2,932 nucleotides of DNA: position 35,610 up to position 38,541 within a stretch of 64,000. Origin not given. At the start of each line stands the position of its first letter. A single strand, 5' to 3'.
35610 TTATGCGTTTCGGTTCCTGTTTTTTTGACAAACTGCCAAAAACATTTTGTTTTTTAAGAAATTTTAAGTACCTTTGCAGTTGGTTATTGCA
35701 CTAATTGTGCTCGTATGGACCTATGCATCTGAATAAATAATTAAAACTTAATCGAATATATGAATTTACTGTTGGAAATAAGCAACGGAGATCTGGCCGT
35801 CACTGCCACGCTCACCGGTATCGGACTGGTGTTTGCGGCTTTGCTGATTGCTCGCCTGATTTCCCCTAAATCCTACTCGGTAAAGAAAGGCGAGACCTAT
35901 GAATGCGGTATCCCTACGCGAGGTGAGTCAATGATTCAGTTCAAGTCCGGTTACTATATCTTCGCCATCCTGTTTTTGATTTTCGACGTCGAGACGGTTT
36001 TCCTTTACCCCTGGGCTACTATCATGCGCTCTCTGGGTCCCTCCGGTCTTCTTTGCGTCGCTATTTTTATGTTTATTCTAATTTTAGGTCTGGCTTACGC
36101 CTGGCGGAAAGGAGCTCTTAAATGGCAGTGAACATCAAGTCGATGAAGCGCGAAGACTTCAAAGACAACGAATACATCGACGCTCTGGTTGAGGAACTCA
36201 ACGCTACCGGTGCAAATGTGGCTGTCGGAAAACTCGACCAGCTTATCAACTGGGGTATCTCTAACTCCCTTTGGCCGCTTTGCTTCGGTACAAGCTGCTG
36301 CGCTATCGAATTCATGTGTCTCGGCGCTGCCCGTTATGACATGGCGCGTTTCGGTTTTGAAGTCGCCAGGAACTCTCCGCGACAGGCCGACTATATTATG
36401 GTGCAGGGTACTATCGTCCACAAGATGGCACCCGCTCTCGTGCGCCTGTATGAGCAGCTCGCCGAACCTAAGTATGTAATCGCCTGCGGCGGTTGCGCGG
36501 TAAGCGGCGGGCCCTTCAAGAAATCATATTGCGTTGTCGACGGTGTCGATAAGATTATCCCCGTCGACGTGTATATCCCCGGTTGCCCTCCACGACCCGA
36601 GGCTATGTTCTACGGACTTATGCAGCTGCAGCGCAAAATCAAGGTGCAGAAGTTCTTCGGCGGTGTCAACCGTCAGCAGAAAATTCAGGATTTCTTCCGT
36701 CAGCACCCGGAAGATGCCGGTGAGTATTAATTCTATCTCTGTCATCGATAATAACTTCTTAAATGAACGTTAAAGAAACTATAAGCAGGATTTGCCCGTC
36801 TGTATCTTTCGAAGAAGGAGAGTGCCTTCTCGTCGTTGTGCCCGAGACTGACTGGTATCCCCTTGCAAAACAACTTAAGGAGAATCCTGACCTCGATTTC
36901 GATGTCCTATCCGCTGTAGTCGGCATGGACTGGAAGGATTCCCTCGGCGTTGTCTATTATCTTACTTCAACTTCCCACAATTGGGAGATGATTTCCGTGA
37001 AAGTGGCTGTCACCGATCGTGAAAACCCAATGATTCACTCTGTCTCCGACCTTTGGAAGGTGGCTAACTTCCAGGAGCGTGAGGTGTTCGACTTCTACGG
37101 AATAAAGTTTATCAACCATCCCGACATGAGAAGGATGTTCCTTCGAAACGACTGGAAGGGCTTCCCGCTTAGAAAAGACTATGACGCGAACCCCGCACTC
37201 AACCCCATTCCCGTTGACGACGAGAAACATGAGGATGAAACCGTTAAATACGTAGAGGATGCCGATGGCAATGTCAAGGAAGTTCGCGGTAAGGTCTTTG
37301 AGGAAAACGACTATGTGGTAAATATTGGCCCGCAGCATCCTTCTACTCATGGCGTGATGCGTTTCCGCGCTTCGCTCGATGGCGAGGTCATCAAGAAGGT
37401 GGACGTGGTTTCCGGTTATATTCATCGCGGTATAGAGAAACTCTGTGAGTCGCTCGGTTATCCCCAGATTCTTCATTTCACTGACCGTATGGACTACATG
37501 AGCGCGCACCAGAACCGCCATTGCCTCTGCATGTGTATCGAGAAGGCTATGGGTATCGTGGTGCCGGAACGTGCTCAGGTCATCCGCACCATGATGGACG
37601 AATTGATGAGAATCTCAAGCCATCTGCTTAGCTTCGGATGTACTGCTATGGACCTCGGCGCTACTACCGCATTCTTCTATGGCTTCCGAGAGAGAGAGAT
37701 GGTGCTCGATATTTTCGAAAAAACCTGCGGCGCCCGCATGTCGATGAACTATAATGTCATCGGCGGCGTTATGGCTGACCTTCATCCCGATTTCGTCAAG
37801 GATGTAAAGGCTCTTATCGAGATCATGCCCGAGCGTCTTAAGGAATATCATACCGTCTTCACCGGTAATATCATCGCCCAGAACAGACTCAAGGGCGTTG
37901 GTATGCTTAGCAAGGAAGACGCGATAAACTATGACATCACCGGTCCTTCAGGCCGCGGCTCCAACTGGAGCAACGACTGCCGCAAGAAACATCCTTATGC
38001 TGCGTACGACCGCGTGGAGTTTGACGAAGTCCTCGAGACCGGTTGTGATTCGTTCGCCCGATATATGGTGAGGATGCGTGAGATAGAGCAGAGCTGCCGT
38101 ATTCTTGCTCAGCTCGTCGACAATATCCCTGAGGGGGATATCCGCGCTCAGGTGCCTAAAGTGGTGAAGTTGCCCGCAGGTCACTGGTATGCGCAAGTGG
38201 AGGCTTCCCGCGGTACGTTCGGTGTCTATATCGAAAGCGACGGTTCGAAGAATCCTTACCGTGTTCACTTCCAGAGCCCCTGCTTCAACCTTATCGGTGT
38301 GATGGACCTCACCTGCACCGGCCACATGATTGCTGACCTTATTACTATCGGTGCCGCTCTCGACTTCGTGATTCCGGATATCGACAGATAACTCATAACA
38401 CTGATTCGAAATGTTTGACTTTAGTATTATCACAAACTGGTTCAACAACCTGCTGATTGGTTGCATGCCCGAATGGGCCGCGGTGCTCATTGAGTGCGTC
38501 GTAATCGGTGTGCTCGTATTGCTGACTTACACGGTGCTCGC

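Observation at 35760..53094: Complete F1Fo ATP synthase operon nested inside the NDH-1 operon: nuoABCDH-atpDCBEFHAG-nuoIJKLMN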

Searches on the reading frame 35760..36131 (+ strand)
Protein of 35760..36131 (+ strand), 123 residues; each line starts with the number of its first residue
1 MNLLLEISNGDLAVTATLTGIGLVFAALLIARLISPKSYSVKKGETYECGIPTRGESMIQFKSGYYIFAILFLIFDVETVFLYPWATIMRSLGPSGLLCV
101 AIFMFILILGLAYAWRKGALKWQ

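Call 3: search_protein_families(library=pfam, proteins=[window:35760-36131:+])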
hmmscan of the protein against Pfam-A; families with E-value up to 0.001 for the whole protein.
window:35760-36131:+ (123 aa): 1 family
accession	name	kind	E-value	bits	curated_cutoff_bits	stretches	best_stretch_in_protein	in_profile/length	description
PF00507.24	Oxidored_q4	-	1.2e-34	118.9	23.3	1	25-122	2-99/99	NADH-ubiquinone/plastoquinone oxidoreductase, chain 3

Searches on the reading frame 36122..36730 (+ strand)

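Call 3: search_protein_families(library=pfam, proteins=[window:36122-36730:+])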
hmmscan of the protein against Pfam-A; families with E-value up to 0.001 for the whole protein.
window:36122-36730:+ (202 aa): 1 family
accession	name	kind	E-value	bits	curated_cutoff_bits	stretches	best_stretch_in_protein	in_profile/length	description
PF01058.29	Oxidored_q6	-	6.7e-29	100.7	27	1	59-169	3-128/128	NADH ubiquinone oxidoreductase, 20 Kd subunit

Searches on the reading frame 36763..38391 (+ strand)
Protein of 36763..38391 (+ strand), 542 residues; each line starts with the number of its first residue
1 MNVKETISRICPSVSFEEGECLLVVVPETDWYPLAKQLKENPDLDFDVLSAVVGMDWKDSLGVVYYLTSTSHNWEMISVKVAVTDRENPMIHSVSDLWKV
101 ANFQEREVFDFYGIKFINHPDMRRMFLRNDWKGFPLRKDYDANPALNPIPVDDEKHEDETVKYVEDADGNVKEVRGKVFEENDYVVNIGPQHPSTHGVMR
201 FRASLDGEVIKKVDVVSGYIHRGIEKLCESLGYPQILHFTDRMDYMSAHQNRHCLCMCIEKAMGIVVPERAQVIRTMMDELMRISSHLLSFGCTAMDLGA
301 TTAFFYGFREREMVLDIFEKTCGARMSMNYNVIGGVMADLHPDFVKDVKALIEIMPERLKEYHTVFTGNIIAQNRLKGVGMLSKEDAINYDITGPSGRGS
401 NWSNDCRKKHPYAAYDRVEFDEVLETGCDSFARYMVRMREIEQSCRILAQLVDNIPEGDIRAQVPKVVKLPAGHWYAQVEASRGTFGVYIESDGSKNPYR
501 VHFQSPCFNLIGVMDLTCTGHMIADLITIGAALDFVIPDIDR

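Call 3: search_protein_families(library=pfam, proteins=[window:36763-38391:+])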
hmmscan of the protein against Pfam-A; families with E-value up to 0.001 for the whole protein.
window:36763-38391:+ (542 aa): 3 families
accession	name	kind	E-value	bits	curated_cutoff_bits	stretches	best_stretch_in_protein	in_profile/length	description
PF00346.24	Complex1_49kDa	-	1.8e-83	280.2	24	1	297-542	1-271/271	Respiratory-chain NADH dehydrogenase, 49 Kd subunit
PF00329.25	Complex1_30kDa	-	2.2e-39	135.3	22.5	1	24-143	1-121/124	Respiratory-chain NADH dehydrogenase, 30 Kd subunit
PF00374.24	NiFeSe_Hases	-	4.6e-05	23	25.8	0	222-291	1-70/508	Nickel-dependent hydrogenase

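Call 39: search_protein_families(library=ncbifam, proteins=[window:36763-38391:+])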
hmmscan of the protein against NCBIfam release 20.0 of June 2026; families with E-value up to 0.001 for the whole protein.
window:36763-38391:+ (542 aa): 24 families
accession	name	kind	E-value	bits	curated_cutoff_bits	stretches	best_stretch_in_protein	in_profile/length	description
NF008974.0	PRK12322.1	equivalog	6e-131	436.7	522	1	182-541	5-365/366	NADH-quinone oxidoreductase subunit D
NF004739.1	PRK06075.1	equivalog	1.9e-129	431.8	360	1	184-542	1-384/384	NADH-quinone oxidoreductase subunit D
NF009808.0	PRK13292.1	equivalog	6.1e-128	427.8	1156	2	61-459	296-683/791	NADH-quinone oxidoreductase subunit B/C/D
TIGR01962.1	NuoD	equivalog_domain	2.9e-121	405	459.35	2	183-468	2-287/386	NADH dehydrogenase (quinone) subunit D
NF008728.0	PRK11742.1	equivalog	1e-112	377.5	840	2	60-465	94-496/598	NADH-quinone oxidoreductase subunit C/D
NF040602.1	F420_dehyd_FpoD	exception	1.2e-87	294.4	600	1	180-542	4-372/372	F420H2 dehydrogenase subunit FpoD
NF005649.0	PRK07415.1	equivalog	9.8e-86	288.2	583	2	183-460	10-288/394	NAD(P)H-quinone oxidoreductase subunit H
TIGR01961.1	NuoC_fam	subfamily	8.6e-34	116.7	122.45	1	30-142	9-120/122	NADH (or F420H2) dehydrogenase, subunit C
NF005832.0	PRK07735.1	equivalog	8.3e-31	107.6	431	1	24-141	309-424/430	NADH-quinone oxidoreductase subunit C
NF004737.0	PRK06074.2-4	equivalog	2.5e-27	95.7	144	1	37-145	26-129/150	NADH-quinone oxidoreductase subunit C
NF005856.0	PRK07785.1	equivalog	1.8e-24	86.9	224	1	13-141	94-223/246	NADH-quinone oxidoreductase subunit C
NF004730.0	PRK06074.1-1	equivalog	2.3e-24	86.4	193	1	3-141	12-157/200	NADH-quinone oxidoreductase subunit C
NF009141.0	PRK12494.1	equivalog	3e-23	82.6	175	1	46-140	65-163/175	NAD(P)H-quinone oxidoreductase subunit J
NF004733.0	PRK06074.1-5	equivalog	1.6e-21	76.9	225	1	16-141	26-150/203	NADH-quinone oxidoreductase subunit C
NF006304.0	PRK08491.1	equivalog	3.4e-21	76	228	1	16-140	53-174/263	NADH-quinone oxidoreductase subunit C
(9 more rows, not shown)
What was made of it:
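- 35760..39487 (+): nuoA (35760-36131), nuoB (36122-36730), fused nuoCD (36763-38391), nuoH (38411-39487). NuoD-type NCBIfam models hit nuoCD (call 39).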
